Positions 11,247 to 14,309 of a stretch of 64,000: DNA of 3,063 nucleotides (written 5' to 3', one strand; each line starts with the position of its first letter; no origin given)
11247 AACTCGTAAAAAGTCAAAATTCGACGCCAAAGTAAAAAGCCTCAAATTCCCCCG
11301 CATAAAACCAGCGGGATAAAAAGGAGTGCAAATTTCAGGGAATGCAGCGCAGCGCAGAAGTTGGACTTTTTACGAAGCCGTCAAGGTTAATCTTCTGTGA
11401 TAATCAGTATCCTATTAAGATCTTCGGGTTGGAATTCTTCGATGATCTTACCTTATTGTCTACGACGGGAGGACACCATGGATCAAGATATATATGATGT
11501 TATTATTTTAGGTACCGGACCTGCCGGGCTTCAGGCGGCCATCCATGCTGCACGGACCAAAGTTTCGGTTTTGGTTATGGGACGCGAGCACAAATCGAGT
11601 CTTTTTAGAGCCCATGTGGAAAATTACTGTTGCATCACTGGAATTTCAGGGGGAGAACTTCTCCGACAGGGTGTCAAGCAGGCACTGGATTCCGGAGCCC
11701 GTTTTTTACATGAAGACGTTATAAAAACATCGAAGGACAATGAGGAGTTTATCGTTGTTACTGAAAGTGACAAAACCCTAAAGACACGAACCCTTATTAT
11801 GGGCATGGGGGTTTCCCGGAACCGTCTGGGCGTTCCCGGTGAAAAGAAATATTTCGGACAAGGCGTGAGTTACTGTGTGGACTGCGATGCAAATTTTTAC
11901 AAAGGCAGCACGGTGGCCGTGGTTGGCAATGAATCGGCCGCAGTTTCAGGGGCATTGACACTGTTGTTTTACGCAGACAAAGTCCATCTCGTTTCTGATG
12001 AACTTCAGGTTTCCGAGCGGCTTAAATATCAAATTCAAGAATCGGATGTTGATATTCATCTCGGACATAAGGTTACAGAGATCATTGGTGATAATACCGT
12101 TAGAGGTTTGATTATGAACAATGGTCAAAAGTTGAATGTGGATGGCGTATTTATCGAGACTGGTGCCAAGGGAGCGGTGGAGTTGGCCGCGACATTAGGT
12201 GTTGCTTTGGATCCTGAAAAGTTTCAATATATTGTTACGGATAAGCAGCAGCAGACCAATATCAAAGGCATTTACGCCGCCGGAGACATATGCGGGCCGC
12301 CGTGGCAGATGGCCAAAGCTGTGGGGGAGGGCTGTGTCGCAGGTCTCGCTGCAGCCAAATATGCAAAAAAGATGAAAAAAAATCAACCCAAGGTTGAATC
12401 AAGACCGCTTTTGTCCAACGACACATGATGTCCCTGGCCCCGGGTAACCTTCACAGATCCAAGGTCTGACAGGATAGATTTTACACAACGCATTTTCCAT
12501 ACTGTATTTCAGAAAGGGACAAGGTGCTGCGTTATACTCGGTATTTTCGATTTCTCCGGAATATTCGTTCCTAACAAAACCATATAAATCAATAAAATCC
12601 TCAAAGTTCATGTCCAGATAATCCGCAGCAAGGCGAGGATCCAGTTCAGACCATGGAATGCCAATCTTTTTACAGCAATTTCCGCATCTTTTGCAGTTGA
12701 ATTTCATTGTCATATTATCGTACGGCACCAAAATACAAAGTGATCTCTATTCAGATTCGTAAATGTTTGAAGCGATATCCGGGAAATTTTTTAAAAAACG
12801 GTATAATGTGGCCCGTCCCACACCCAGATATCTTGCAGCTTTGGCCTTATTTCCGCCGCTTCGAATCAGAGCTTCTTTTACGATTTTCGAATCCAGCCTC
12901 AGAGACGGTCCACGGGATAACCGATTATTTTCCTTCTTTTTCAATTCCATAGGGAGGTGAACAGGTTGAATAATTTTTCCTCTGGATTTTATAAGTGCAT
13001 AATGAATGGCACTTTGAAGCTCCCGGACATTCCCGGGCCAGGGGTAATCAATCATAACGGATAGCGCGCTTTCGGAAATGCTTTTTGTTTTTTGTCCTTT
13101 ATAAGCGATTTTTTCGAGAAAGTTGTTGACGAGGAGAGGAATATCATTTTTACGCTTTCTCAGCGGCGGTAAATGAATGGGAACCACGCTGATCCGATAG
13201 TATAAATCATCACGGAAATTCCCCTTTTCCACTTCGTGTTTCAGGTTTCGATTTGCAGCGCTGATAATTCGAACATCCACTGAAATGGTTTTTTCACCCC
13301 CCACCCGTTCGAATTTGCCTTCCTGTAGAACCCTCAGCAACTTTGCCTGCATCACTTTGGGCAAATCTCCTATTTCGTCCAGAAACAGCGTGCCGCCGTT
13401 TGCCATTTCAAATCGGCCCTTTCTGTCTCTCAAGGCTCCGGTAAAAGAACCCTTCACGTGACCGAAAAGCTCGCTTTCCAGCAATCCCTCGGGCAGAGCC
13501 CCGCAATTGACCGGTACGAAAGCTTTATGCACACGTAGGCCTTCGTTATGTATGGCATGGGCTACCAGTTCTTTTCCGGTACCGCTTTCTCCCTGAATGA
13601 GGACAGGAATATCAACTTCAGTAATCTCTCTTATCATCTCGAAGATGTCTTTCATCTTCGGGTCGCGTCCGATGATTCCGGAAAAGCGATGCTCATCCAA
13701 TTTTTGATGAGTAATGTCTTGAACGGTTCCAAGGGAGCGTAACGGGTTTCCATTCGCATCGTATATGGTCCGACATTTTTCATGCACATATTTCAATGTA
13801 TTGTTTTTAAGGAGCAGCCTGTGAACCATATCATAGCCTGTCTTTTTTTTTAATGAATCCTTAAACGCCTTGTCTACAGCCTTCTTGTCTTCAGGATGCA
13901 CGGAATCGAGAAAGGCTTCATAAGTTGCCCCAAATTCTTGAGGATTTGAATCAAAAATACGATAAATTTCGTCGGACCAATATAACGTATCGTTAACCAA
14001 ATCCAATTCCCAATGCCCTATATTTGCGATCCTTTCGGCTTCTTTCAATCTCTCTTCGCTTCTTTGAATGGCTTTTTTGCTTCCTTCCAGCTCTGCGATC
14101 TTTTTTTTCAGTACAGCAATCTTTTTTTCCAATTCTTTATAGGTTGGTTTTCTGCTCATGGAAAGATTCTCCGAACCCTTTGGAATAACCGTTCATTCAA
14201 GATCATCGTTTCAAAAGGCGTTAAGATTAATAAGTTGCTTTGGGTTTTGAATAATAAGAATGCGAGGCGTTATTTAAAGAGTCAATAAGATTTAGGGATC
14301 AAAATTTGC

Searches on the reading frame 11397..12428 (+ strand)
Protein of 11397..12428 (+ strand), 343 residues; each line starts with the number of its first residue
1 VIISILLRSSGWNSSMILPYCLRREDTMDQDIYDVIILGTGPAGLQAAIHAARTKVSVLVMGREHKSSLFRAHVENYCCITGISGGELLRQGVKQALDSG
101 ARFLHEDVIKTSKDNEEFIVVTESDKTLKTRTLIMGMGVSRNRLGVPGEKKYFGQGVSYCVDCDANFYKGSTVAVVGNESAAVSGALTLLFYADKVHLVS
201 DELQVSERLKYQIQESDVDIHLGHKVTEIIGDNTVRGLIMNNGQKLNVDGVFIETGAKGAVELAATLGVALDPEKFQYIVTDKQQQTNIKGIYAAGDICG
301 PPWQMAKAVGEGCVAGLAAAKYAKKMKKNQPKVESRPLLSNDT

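Call 83: search_protein_families(library=pfam, max_evalue=0.00001, proteins=[window:11397-12428:+])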
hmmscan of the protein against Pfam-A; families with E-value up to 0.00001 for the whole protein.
window:11397-12428:+ (343 aa): 6 families
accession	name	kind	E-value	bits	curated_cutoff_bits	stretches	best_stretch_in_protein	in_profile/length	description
PF07992.20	Pyr_redox_2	-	3.8e-40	138.6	26.1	1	33-312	1-291/291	Pyridine nucleotide-disulphide oxidoreductase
PF13738.12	Pyr_redox_3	-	8.8e-20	71.6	30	1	105-296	101-305/305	Pyridine nucleotide-disulphide oxidoreductase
PF03486.20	HI0933_like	-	1.5e-09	38.1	50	0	34-66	2-34/244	HI0933-like protein Rossmann domain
PF01134.28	GIDA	-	1.9e-08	34.3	22.1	0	34-67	1-32/391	Glucose inhibited division protein A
PF01266.30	DAO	-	2.4e-07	31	27.9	0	34-64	1-31/353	FAD dependent oxidoreductase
PF00890.30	FAD_binding_2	-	9.4e-07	28.8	20.4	0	34-66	1-33/414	FAD binding domain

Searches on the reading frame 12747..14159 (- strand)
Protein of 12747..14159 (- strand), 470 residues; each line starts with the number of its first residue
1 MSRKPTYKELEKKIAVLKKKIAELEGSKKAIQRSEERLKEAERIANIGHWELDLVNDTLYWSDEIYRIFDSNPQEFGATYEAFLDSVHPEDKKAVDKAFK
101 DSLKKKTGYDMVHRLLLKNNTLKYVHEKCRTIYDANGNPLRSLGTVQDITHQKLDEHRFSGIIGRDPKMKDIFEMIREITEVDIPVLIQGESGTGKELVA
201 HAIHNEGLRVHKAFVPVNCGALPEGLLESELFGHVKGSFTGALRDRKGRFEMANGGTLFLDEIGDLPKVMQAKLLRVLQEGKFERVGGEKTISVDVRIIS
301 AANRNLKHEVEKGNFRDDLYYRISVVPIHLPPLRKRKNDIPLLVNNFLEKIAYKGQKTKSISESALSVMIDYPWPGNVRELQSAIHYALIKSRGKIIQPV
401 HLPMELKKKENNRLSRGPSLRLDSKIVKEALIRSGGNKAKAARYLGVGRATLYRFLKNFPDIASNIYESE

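Call 82: search_protein_families(library=pfam, max_evalue=0.00001, proteins=[window:12747-14159:-])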
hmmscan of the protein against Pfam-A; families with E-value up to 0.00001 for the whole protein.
window:12747-14159:- (470 aa): 6 families
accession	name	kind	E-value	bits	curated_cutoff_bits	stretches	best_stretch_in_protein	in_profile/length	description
PF00158.32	Sigma54_activat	-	1.4e-72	243.3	20.2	1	162-329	1-168/168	Sigma-54 interaction domain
PF25601.1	AAA_lid_14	-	6e-24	84.1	27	1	334-412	1-80/87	AAA+ ATPase lid domain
PF14532.12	Sigma54_activ_2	-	7.8e-23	81.7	25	1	163-333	1-138/138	Sigma-54 interaction domain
PF08447.18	PAS_3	-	1.6e-19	70.4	25.6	1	59-146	2-89/89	PAS fold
PF02954.25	HTH_8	-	2.1e-09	37.4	22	1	424-457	7-40/42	Bacterial regulatory protein, Fis family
PF07728.20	AAA_5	-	1.8e-07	31.6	22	1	185-306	1-125/139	AAA domain (dynein-related subfamily)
